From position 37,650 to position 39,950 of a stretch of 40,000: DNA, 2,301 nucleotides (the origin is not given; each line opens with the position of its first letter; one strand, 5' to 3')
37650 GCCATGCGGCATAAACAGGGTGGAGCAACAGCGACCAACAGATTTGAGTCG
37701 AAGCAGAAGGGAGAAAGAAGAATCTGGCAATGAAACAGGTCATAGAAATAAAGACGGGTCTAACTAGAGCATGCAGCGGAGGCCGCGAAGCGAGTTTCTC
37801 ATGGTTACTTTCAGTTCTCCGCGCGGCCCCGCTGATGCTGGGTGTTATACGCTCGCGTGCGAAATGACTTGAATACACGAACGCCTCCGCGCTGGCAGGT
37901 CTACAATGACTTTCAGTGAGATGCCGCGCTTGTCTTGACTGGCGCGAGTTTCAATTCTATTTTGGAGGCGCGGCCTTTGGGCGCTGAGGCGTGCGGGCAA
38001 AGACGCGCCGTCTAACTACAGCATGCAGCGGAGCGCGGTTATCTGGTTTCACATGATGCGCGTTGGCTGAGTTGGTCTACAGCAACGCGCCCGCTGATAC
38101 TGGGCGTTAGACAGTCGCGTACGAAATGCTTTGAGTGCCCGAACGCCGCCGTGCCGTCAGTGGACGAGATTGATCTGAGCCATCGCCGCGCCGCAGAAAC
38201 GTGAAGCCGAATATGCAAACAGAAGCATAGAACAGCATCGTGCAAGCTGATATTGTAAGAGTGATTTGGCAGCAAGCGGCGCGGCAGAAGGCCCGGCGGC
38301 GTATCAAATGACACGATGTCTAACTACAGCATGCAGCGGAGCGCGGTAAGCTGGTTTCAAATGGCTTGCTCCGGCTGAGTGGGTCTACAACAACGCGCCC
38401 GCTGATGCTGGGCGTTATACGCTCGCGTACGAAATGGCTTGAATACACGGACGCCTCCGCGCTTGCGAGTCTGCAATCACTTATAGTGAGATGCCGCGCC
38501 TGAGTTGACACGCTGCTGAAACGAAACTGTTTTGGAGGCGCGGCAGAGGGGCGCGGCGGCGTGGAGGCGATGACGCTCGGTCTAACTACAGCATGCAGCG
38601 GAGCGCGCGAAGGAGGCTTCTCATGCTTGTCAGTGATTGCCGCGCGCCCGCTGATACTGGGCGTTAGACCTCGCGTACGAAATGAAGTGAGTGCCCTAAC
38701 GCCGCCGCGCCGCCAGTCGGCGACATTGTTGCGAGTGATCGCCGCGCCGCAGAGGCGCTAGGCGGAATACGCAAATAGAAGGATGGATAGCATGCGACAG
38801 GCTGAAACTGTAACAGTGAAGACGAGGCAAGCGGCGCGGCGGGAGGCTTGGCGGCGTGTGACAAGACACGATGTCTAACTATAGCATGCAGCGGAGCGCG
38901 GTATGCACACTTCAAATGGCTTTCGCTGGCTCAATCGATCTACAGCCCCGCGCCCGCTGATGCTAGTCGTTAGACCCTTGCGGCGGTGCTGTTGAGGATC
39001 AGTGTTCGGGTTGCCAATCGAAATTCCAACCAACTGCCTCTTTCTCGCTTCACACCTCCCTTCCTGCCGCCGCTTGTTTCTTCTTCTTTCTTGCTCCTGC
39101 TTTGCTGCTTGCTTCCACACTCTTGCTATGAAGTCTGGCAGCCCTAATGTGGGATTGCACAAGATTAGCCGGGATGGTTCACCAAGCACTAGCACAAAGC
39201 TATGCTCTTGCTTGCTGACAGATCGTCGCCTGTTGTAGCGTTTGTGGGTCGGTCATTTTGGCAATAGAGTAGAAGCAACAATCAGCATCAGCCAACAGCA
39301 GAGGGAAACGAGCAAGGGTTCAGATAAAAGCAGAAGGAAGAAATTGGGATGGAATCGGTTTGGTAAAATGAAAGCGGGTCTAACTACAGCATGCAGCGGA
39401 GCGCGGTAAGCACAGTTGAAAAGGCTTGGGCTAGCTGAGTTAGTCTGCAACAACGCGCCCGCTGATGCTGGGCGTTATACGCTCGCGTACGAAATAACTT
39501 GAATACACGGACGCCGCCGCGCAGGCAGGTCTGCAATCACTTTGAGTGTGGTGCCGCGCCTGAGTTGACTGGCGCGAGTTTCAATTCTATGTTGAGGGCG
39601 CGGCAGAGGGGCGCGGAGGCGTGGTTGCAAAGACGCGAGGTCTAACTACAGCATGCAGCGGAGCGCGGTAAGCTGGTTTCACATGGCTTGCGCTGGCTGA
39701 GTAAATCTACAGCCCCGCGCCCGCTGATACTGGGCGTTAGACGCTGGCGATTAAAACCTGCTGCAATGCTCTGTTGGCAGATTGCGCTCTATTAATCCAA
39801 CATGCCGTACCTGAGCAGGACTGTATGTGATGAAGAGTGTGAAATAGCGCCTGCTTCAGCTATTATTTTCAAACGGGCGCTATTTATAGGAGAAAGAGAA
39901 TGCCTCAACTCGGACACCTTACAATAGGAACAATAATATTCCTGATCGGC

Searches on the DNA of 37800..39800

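Call 33: search_rna_families(source=window, start=37800, end=39800, threshold=evalue, max_evalue=10)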
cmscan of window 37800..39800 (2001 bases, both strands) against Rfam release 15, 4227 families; matches with E-value up to 10: 2.
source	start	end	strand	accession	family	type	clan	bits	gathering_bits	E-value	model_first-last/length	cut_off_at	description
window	38551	38710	+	RF04159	MIR1437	Gene; miRNA;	-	19.5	168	2.8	1-192/192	no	MIR1437 microRNA precursor family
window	38993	39052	-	RF00323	snoR79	Gene; snRNA; snoRNA; CD-box;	-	18.4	80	2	1-65/65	no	Small nucleolar RNA R79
